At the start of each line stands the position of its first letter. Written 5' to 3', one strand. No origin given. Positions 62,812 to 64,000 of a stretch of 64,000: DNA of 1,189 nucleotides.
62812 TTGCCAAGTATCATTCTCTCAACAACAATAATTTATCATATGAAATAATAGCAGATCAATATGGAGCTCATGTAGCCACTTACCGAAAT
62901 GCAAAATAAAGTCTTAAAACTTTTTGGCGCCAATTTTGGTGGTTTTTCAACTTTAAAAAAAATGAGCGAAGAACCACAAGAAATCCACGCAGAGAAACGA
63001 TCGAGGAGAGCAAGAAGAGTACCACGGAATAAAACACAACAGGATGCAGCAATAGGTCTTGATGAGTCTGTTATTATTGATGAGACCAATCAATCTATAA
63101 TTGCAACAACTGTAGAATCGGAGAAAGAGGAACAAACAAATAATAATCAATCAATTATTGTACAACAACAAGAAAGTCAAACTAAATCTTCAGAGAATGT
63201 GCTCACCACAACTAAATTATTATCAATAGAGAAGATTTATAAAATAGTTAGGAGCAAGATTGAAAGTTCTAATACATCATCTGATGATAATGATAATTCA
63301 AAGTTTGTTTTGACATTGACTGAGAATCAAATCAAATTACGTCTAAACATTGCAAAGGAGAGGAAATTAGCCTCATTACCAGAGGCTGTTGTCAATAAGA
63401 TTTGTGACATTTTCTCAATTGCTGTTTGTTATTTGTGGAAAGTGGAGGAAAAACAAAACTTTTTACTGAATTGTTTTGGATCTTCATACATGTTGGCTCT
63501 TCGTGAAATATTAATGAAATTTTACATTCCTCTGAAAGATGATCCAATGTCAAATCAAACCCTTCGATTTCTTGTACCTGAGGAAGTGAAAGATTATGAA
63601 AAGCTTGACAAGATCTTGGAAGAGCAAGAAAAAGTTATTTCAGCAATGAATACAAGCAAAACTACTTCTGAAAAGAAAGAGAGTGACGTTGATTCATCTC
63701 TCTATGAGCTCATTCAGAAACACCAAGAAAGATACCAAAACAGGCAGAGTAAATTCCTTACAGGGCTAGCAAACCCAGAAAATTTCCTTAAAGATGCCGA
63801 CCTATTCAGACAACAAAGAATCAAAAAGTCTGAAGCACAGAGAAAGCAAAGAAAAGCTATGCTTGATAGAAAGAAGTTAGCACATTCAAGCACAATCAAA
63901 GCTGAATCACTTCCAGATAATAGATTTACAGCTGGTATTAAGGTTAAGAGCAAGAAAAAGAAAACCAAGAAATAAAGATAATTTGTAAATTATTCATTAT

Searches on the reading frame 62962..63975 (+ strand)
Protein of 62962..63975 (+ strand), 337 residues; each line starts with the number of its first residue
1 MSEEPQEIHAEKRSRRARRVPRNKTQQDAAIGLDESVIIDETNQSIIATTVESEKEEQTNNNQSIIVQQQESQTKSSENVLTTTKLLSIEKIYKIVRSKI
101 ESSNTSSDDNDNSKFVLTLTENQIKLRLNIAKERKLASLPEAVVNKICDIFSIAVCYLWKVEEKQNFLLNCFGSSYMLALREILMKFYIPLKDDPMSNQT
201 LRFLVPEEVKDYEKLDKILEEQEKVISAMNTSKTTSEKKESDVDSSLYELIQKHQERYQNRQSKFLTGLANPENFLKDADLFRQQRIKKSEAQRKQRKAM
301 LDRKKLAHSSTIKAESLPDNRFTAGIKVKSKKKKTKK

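Call 8: search_protein_families(library=pfam, proteins=[window:62962-63975:+])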
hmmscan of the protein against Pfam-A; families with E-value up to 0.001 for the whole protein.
window:62962-63975:+ (337 aa): 0 families

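Call 35: find_homologous_proteins(query=window:62962-63975:+, max_evalue=0.001)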
Query window:62962-63975:+ (337 aa): 5 proteins with E <= 0.001 among 2508 candidates.
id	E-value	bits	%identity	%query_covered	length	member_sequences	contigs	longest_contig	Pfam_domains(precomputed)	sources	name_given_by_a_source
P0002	4.1e-205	697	100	100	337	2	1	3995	-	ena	-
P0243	2.9e-88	314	50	96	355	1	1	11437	-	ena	-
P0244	4.2e-85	304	55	74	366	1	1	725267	-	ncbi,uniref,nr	ncbi:hypothetical protein C9374_000652 [Naegleria lovaniensis]|uniref:Uncharacterized protein n=1 Ta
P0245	4.9e-83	297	54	74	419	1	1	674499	-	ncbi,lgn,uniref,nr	ncbi:hypothetical protein FDP41_004049 [Naegleria fowleri]|uniref:Uncharacterized protein n=1 Tax=Na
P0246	7.6e-45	172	41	73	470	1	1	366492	-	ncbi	ncbi:hypothetical protein ABK040_000054 [Willaertia magna]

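Call 38: find_encoding_contigs(protein=P0245, flank=10000, max_places=2)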
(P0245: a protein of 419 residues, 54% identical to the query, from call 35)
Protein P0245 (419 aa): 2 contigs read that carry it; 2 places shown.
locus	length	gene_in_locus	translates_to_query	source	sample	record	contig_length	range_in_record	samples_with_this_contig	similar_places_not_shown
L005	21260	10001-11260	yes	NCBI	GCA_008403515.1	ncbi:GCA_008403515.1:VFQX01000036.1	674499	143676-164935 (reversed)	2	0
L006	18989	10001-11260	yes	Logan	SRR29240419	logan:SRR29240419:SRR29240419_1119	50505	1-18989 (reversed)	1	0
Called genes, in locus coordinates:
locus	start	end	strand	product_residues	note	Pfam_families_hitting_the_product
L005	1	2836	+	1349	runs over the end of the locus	PF00179:UQ_con, PF00560:LRR_1 (faint), PF13516:LRR_6 (weak), PF27087:LRR_TMOD-LMOD, PF00076:RRM_1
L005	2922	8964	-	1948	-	PF00069:Pkinase, PF07714:PK_Tyr_Ser-Thr, PF14531:Kinase-like (weak), PF13646:HEAT_2 (faint)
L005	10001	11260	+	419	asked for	-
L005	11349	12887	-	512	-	PF00172:Zn_clus (weak)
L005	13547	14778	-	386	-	PF00561:Abhydrolase_1, PF12697:Abhydrolase_6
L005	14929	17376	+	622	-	PF00710:Asparaginase, PF17763:Asparaginase_C, PF12796:Ank_2, PF13606:Ank_3 (faint), PF13637:Ank_4 (weak), PF13857:Ank_5 (weak), PF00023:Ank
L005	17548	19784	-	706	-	PF12717:Cnd1 (faint), PF13513:HEAT_EZ (faint), PF23227:HEAT_MROH2B_C (faint), PF23271:HEAT_GCN1 (faint), PF24987:HEAT_EF3_N (faint), PF25757:TPR_DNAAF5 (faint), PF12755:Vac14_Fab1_bd, PF11916:Vac14_Fig4_bd, +2 more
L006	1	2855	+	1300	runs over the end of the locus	PF00179:UQ_con, PF00560:LRR_1 (faint), PF13516:LRR_6 (weak), PF27087:LRR_TMOD-LMOD, PF00076:RRM_1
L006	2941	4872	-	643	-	PF00514:Arm (faint), PF13513:HEAT_EZ (faint), PF13646:HEAT_2 (faint)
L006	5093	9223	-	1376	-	PF00069:Pkinase, PF07714:PK_Tyr_Ser-Thr, PF14531:Kinase-like (weak)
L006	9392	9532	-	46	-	PF09072:TMA7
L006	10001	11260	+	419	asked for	-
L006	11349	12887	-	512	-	PF00172:Zn_clus (weak)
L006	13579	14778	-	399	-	PF00561:Abhydrolase_1, PF12697:Abhydrolase_6 (weak)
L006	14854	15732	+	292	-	PF00710:Asparaginase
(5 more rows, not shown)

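Call 39: find_encoding_contigs(protein=P0244, flank=10000, max_places=2)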
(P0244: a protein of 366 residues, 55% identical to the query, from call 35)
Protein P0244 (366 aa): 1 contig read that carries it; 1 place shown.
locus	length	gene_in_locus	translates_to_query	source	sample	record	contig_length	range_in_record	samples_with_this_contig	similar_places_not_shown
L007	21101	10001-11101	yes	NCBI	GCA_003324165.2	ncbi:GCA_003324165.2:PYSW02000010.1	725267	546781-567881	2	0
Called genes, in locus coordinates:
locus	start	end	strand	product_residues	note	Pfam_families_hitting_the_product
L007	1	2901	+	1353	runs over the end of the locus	PF00179:UQ_con, PF00560:LRR_1 (faint), PF13516:LRR_6 (weak), PF27087:LRR_TMOD-LMOD, PF00076:RRM_1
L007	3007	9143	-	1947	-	PF00069:Pkinase, PF07714:PK_Tyr_Ser-Thr, PF14531:Kinase-like (weak), PF13646:HEAT_2 (faint)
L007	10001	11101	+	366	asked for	-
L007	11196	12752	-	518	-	PF00172:Zn_clus (weak)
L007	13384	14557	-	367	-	PF00561:Abhydrolase_1, PF12697:Abhydrolase_6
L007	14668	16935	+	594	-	PF00710:Asparaginase, PF17763:Asparaginase_C, PF12796:Ank_2, PF13637:Ank_4 (faint), PF13857:Ank_5 (weak), PF00023:Ank (weak)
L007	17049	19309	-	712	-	PF12717:Cnd1 (faint), PF23271:HEAT_GCN1 (faint), PF24987:HEAT_EF3_N (faint), PF25782:TPR_CAND1 (faint), PF13513:HEAT_EZ (faint), PF25757:TPR_DNAAF5 (faint), PF12755:Vac14_Fab1_bd, PF11916:Vac14_Fig4_bd, +2 more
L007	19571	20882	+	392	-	-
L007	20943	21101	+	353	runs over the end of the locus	PF03372:Exo_endo_phos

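Call 42: find_encoding_contigs(protein=P0246, flank=5000, max_places=2)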
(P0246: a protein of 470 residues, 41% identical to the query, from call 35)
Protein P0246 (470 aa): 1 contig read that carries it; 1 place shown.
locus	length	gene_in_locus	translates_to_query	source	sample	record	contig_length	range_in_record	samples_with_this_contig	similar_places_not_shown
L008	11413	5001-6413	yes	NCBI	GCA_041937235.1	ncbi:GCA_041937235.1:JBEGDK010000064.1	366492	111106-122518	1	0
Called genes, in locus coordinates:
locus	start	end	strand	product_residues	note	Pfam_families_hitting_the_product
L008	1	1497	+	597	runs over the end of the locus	-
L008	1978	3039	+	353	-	PF13920:zf-C3HC4_3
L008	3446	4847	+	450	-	PF00202:Aminotran_3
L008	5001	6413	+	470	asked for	-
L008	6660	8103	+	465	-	PF06237:SLC52_ribofla_tr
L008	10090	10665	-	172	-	PF08806:Sep15_SelM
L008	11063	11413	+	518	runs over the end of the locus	-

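Call 43: find_encoding_contigs(protein=P0243, flank=10000, max_places=2)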
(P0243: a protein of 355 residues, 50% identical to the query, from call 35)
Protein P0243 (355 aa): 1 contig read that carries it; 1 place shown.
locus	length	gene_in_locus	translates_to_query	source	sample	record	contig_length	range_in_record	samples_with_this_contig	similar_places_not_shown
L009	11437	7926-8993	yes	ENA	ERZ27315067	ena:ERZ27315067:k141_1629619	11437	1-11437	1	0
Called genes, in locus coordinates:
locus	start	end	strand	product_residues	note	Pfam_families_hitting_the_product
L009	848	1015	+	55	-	-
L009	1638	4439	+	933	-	PF00122:E1-E2_ATPase, PF00702:Hydrolase (faint), PF13246:Cation_ATPase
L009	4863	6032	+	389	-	-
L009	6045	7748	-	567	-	PF01336:tRNA_anti-codon, PF00152:tRNA-synt_2, PF01409:tRNA-synt_2d (faint)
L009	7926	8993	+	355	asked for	-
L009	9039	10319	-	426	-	PF00172:Zn_clus (weak)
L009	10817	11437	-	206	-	?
